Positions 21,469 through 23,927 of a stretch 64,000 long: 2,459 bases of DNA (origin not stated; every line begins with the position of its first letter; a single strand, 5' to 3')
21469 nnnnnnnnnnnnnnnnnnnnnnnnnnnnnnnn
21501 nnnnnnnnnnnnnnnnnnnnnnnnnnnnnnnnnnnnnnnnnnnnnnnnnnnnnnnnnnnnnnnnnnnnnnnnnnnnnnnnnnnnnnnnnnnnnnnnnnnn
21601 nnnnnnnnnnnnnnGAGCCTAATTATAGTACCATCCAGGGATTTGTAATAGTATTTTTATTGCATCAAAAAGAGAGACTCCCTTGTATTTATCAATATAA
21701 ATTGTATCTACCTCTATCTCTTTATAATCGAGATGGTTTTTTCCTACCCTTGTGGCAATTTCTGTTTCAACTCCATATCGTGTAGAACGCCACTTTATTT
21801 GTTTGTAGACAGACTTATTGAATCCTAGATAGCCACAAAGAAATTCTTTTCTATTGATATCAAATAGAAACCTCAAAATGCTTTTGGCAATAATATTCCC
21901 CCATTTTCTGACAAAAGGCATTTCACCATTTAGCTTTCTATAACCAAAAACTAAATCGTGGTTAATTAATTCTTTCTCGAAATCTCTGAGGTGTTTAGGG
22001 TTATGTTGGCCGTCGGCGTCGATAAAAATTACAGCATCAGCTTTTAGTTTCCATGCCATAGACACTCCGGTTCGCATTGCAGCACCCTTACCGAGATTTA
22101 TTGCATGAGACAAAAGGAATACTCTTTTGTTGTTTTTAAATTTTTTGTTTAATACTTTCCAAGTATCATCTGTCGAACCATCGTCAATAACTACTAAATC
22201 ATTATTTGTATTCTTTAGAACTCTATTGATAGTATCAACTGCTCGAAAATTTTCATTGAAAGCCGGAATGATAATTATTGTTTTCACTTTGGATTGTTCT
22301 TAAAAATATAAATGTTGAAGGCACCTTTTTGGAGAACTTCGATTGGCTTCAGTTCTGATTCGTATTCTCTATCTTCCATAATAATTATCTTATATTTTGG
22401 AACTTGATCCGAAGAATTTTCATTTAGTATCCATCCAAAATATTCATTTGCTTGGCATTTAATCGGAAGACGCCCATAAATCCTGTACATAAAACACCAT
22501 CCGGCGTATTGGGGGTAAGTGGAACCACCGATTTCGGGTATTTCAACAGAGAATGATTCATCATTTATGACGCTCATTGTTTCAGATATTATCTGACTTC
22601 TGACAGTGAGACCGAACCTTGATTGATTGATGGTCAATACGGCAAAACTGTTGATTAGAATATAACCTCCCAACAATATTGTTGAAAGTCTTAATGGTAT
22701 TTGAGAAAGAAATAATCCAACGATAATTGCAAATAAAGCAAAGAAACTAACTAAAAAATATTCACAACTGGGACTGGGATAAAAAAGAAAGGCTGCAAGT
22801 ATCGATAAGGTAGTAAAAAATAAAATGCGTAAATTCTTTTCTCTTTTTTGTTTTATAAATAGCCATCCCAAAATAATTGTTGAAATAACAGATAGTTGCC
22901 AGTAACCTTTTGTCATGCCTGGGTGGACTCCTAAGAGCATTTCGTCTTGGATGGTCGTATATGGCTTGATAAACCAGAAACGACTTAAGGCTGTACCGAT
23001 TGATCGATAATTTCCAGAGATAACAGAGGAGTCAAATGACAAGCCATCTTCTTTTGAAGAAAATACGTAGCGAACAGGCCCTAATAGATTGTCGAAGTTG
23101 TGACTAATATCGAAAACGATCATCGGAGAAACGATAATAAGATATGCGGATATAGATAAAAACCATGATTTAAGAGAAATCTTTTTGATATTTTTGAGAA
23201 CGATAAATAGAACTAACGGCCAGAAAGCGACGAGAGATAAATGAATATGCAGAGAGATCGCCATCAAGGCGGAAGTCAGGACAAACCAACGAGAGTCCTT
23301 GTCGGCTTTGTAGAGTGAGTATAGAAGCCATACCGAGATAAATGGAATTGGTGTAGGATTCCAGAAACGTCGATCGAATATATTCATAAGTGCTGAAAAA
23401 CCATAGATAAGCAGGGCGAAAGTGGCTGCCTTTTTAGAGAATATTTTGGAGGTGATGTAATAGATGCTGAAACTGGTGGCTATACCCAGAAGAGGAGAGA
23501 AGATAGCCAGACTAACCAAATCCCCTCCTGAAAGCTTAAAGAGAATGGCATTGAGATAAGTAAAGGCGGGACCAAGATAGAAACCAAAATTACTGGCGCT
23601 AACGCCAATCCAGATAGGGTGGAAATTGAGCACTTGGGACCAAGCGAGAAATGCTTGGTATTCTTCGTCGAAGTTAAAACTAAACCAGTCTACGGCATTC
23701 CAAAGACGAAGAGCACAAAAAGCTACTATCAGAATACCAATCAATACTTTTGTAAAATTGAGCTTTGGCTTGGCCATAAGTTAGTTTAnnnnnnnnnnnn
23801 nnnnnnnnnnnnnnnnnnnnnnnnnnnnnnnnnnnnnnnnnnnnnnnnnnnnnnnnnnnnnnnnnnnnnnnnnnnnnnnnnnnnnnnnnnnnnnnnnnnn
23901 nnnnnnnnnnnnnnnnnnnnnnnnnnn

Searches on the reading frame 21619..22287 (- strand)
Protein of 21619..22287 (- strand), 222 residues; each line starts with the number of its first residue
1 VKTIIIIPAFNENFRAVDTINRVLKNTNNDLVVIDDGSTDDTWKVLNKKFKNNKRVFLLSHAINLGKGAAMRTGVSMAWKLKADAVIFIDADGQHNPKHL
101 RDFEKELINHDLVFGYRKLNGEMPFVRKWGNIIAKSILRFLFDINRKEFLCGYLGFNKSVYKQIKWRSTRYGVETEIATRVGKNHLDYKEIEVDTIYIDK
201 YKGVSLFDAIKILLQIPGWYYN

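Call 23: search_protein_families(library=pfam, proteins=[window:21619-22287:-], max_evalue=0.001)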
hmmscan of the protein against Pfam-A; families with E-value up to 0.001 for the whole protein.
window:21619-22287:- (222 aa): 2 families
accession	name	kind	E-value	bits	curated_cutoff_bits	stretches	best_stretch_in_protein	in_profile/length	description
PF00535.33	Glycos_transf_2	-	5e-24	85.5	23.3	1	5-163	2-166/168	Glycosyl transferase family 2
PF10111.15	Glyco_tranf_2_2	-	5.7e-06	26.4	27.3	1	16-103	15-102/276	Glycosyltransferase like family 2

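Call 54: search_protein_families(library=ncbifam, proteins=[window:21619-22287:-], max_evalue=0.00001)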
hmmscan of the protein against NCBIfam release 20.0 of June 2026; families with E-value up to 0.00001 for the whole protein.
window:21619-22287:- (222 aa): 11 families
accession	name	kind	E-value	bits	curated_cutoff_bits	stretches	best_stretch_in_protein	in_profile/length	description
NF058614.1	PPMAGASynPpgS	equivalog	6.3e-20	71.6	370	1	4-214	3-217/226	polyprenyl-phospho-N-acetylgalactosaminyl synthase PpgS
TIGR04182.1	glyco_TIGR04182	equivalog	2.2e-18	66.7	325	1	4-194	3-189/293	S-layer glycoprotein N-glycosyltransferase AglJ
TIGR03937.1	PgaC_IcaA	equivalog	1.6e-14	53.7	422.3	1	4-94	48-137/407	poly-beta-1,6-N-acetyl-D-glucosamine synthase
NF047588.1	GlcsyltransPgfSStrep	equivalog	3.7e-14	52.7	500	1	1-126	1-130/308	glycosyltransferase PgfS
NF047683.1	TeichurnBiosyTuaG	equivalog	2e-09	37.5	400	1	4-116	9-120/252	teichuronic acid biosynthesis protein TuaG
TIGR04283.1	glyco_like_mftF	equivalog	4.4e-08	33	182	1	5-109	3-99/221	TIGR04283 family arsenosugar biosynthesis glycosyltransferase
TIGR01556.1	rhamnosyltran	subfamily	7e-08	32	200.55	1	10-110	3-101/281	rhamnosyltransferase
NF041875.1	EPS_EpsD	equivalog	8e-08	32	370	1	24-102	26-99/325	exopolysaccharide biosynthesis glycosyltransferase EpsD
NF007482.0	PRK10073.1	equivalog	7.2e-07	28.5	423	1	4-98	9-101/334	glycosyltransferase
NF010496.0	PRK13915.1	equivalog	8.4e-07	28.4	262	1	5-94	35-128/307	glucosyl-3-phosphoglycerate synthase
NF007986.1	PRK10714.1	equivalog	1e-06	28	529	1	3-134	8-143/316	undecaprenyl-phosphate 4-deoxy-4-formamido-L-arabinose transferase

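Call 56: search_solved_structures(query=window:21619-22287:-, max_evalue=0.01)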
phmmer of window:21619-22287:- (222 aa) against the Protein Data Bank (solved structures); distinct sequences matched with E-value up to 0.01: 18.
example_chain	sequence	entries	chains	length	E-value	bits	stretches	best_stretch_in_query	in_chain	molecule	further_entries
5mlz_A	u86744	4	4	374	1.2e-07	34.7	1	1-179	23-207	Dolichol monophosphate mannose synthase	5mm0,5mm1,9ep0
5eke_A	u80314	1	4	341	4e-07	33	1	5-127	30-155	Uncharacterized glycosyltransferase sll0501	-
5ekp_C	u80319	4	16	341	4e-07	33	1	5-127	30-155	Uncharacterized glycosyltransferase sll0501 | Glycosyltransferase sll0501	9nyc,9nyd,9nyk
9nye_A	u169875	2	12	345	4.1e-07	32.9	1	5-127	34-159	Glycosyltransferase sll0501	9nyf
2z87_A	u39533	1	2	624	5.7e-07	32.5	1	5-78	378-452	Chondroitin synthase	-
2z86_A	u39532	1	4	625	5.7e-07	32.5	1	5-78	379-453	Chondroitin synthase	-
6h1j_A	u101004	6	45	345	3.3e-06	30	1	2-127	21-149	Probable ss-1,3-N-acetylglucosaminyltransferase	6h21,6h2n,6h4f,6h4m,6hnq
5tze_C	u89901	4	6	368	0.0001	25.1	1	1-110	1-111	Glycosyl transferase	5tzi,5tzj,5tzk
5hea_A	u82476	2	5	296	0.00016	24.5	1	5-109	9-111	Putative glycosyltransferase (GalT1)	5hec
5tz8_A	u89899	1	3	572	0.0002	24.1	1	1-110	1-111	Glycosyl transferase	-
8viw_A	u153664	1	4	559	0.0011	21.8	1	18-164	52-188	Heparosan synthase B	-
8vh7_A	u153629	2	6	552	0.0011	21.8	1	18-164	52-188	Heparosan synthase B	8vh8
4y6n_A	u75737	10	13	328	0.0022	20.7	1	5-93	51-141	Glucosyl-3-phosphoglycerate synthase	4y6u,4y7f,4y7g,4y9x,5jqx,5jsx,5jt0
3e25_A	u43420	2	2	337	0.0023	20.7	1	5-93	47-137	Putative uncharacterized protein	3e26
4ddz_A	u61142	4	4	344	0.0024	20.6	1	5-93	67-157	GLUCOSYL-3-PHOSPHOGLYCERATE SYNTHASE (GpgS) | Glucosyl-3-phosphoglycerate synthase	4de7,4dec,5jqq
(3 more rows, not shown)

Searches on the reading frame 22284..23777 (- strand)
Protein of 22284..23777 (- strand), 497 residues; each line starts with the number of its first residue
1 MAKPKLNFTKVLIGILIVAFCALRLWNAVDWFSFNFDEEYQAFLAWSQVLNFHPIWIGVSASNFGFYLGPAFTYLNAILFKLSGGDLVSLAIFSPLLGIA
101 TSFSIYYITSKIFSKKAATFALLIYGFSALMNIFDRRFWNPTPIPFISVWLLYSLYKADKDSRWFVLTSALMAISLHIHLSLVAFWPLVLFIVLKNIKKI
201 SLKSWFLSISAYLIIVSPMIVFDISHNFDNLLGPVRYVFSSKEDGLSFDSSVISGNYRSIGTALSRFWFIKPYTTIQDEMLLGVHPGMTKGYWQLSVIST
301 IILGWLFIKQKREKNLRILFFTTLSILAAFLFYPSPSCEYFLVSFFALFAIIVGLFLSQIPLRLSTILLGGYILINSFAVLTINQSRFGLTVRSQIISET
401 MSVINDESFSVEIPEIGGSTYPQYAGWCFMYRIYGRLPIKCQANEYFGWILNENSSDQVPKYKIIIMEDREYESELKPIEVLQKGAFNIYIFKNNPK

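Call 14: search_protein_families(library=pfam, proteins=[window:22284-23777:-], max_evalue=0.001)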
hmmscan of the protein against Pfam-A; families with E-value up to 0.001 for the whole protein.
window:22284-23777:- (497 aa): 1 family
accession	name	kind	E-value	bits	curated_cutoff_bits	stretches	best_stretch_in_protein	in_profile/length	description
PF13231.12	PMT_2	-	4.8e-10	40.3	26.1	1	70-221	4-159/160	Dolichyl-phosphate-mannose-protein mannosyltransferase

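Call 54: search_protein_families(library=ncbifam, proteins=[window:22284-23777:-], max_evalue=0.00001)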
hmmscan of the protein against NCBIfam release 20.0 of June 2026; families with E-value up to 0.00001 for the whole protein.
window:22284-23777:- (497 aa): 0 families
